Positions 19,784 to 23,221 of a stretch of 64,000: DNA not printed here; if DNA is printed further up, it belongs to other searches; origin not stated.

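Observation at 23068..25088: PafB/PafC-like WYL regulator pair translationally coupled to an AddAB-like helicase-nuclease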

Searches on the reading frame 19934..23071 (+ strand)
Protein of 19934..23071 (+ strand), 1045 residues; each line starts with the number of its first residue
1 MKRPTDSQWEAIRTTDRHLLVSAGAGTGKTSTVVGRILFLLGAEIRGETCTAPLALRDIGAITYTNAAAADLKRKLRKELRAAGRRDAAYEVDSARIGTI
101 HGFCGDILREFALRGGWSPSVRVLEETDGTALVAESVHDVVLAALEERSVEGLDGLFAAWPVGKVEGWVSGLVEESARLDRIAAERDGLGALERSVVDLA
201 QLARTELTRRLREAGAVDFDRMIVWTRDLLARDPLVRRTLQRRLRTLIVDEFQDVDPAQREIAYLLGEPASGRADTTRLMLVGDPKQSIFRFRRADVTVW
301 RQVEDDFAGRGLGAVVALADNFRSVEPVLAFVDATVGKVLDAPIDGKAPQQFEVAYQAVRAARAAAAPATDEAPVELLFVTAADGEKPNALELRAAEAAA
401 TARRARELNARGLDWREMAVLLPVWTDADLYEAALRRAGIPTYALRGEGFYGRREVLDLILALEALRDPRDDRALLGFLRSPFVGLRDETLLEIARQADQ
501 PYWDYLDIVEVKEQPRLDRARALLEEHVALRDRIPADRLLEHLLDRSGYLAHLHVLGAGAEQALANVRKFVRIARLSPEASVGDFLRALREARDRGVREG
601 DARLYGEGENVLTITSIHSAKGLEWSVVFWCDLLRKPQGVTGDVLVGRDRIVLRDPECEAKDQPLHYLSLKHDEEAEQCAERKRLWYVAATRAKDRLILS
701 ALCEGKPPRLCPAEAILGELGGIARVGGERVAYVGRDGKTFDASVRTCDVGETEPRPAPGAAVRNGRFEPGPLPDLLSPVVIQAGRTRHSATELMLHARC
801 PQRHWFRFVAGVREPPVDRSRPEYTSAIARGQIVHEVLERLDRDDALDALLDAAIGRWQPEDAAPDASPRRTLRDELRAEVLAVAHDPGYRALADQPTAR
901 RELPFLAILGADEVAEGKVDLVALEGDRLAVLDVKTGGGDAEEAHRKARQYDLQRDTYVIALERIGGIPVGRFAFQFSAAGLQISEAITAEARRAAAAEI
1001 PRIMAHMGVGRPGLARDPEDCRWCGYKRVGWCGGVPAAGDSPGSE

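Call 7: search_protein_families(library=pfam, proteins=[window:19934-23071:+], max_evalue=0.01)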
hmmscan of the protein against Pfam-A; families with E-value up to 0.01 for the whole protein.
window:19934-23071:+ (1045 aa): 6 families
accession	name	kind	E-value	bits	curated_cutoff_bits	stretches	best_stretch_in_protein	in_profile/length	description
PF00580.27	UvrD-helicase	-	2.7e-48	165.5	23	1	6-307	3-270/271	UvrD/REP helicase N-terminal domain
PF13361.12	UvrD_C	-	1.6e-24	87.5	25.6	1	318-701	3-347/350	UvrD-like helicase C-terminal domain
PF12705.13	PDDEXK_1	-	1.4e-19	71.5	22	1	790-1029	3-245/247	PD-(D/E)XK nuclease superfamily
PF13245.12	AAA_19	-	5.6e-14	52.9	25.1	1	8-292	1-133/134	AAA domain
PF13538.12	UvrD_C_2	-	1.7e-07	31.4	27.4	0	613-630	3-20/52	UvrD-like helicase C-terminal domain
PF13604.12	AAA_30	-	0.0019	18.4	27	0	7-33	5-35/191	AAA domain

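Call 8: search_protein_families(library=ncbifam, proteins=[window:19934-23071:+], max_evalue=0.01)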
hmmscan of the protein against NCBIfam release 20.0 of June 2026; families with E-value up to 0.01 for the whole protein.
window:19934-23071:+ (1045 aa): 16 families
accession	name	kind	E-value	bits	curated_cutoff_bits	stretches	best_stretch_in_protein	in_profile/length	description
TIGR02785.1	addA_Gpos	equivalog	9.9e-69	232.3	707.65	2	198-701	339-878/1234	helicase-exonuclease AddAB subunit AddA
TIGR02784.1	addA_alphas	equivalog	1.4e-56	192.5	860.75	4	456-965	625-1117/1138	double-strand break repair helicase AddA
TIGR01073.1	pcrA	equivalog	1.5e-54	185.6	911.2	2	6-332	7-289/725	DNA helicase PcrA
TIGR00609.1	recB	equivalog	1.9e-52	178.6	696.05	3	197-719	323-830/1175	exodeoxyribonuclease V subunit beta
TIGR01075.1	uvrD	equivalog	2.8e-43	148.3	1144.45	2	6-334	7-290/715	DNA helicase II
NF008743.0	PRK11773.1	equivalog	3.1e-42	144.8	965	2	6-332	12-293/720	DNA helicase II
TIGR01074.1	rep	equivalog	6.7e-39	133.7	951.45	2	7-331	5-285/668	DNA helicase Rep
NF008172.0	PRK10919.1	equivalog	2.6e-26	92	1168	1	6-330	5-285/673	DNA helicase Rep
NF010485.0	PRK13909.1-2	equivalog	2.8e-24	85.4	650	2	240-359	328-447/909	RecB-like helicase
NF008128.0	PRK10876.1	equivalog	1.6e-19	69.1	1697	2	204-693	336-809/1181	exodeoxyribonuclease V subunit beta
NF008276.0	PRK11054.1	equivalog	4.9e-19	68.3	543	2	164-308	355-491/684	DNA helicase IV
NF010487.0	PRK13909.1-4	equivalog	1.7e-15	56.4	759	1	240-443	324-503/924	RecB-like helicase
NF010486.0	PRK13909.1-3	equivalog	1.8e-08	32.9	1109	1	244-336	331-423/921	RecB-like helicase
TIGR00372.1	cas4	equivalog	1.9e-06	27.9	65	1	916-1029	69-177/180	CRISPR-associated protein Cas4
NF010484.0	PRK13909.1-1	equivalog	4.3e-06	24.8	1074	0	240-335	341-434/945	RecB-like helicase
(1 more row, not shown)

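Call 10: search_protein_families(library=padloc, proteins=[window:19934-23071:+], max_evalue=0.01)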
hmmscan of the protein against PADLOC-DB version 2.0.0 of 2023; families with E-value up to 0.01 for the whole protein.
window:19934-23071:+ (1045 aa): 54 families (the best 25 are shown)
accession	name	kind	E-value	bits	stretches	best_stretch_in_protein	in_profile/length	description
PDLC00117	GajB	-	2e-39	133.6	2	206-336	181-302/604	UrvD helicase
PDLC03802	RTasHel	-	3.3e-35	120.1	1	7-488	9-381/675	DRT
PDLC00130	GajB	-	4e-33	112.5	2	205-366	167-319/589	UrvD helicase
PDLC00132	GajB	-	3.5e-30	103.2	1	6-332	6-295/625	UrvD helicase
PDLC00114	GajB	-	8.7e-28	95.2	1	5-330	9-293/635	UrvD helicase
PDLC00127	GajB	-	1.2e-26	91.4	2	205-331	163-284/594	UrvD helicase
PDLC00107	GajB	-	1.9e-23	80.9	3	6-111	18-117/587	UrvD helicase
PDLC00119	GajB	-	5.6e-21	73.1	2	212-333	187-297/565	UrvD helicase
PDLC00103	GajB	-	3.2e-20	70.6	1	7-334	20-293/612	UrvD helicase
PDLC00122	GajB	-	6.9e-20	69.4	2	228-329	147-240/502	UrvD helicase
PDLC00106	GajB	-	1.2e-18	65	1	197-337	159-289/577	UrvD helicase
PDLC00112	GajB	-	1.3e-17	61.7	1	177-331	142-290/581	UrvD helicase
PDLC00110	GajB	-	1.7e-16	57.9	1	205-332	232-357/725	UrvD helicase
PDLC00104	GajB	-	2e-16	57.9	1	10-309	9-224/574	UrvD helicase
PDLC00118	GajB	-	2.4e-16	57.7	2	207-332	112-234/515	UrvD helicase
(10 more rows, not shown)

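Call 52: search_solved_structures(query=window:19934-23068:+, max_evalue=1e-20)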
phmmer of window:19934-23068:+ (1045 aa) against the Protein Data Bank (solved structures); distinct sequences matched with E-value up to 1e-20: 10.
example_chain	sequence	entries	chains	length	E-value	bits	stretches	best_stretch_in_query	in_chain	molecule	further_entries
3u44_A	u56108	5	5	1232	3.8e-46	160.9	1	232-714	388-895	ATP-dependent helicase/nuclease subunit A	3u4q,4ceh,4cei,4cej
1pjr_A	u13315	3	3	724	3.4e-36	127.9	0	7-333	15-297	PCRA | ATP-DEPENDENT HELICASE PCRA | HELICASE PCRA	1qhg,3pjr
2pjr_A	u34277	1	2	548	2.2e-31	112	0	7-333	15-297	PROTEIN (HELICASE PCRA)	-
4c2t_A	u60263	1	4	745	2e-28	102.2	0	401-631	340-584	DNA HELICASE II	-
4c2u_A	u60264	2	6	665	2.6e-28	101.8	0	401-631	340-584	DNA HELICASE II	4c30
9dci_A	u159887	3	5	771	3.5e-26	94.8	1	10-630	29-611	ATP-dependent DNA helicase UvrD1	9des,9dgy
3lfu_A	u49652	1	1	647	1.3e-23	86.2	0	5-336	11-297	DNA helicase II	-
2is1_A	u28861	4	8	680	2.4e-23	85.4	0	5-336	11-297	DNA helicase II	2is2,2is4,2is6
6ppj_B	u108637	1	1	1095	4.9e-21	77.8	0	4-132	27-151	UvrD/REP helicase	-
6ppu_B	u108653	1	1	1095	6.5e-21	77.3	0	4-132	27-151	UvrD/REP helicase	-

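Call 85: find_related_loci(query=window:19934-23068:+, collection=metagenome_contigs, flank=6000)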
Query window:19934-23068:+ (1045 aa) in metagenome_contigs; peptide patterns used: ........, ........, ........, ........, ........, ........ (x = any residue, [..] = any of these).
135 stretches matched a pattern; 15 encode a relative of the query (tblastn E <= 1e-3); 15 distinct loci.
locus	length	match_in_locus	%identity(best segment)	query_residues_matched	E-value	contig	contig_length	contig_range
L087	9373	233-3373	54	3-1039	0e+0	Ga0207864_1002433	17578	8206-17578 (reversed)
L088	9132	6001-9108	54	3-1028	0e+0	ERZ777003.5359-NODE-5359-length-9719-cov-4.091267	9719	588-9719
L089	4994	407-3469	55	1-1039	0e+0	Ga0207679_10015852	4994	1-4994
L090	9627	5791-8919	53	3-1035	0e+0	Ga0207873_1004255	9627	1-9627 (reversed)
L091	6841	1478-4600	51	5-1035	0e+0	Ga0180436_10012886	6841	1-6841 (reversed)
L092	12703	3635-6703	55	4-1035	0e+0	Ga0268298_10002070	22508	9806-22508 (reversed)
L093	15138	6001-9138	50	3-1037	0e+0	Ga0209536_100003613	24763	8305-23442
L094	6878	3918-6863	46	7-935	0e+0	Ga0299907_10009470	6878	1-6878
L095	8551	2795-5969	52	3-1037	0e+0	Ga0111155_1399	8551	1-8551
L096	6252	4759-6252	55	4-501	4e-152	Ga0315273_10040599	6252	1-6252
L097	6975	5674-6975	61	5-443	1e-142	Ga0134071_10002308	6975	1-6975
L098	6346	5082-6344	59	8-432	6e-139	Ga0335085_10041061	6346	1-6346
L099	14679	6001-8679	26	5-711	6e-33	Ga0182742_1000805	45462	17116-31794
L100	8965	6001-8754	22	5-700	3e-23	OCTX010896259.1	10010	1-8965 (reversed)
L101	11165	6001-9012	22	5-959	1e-23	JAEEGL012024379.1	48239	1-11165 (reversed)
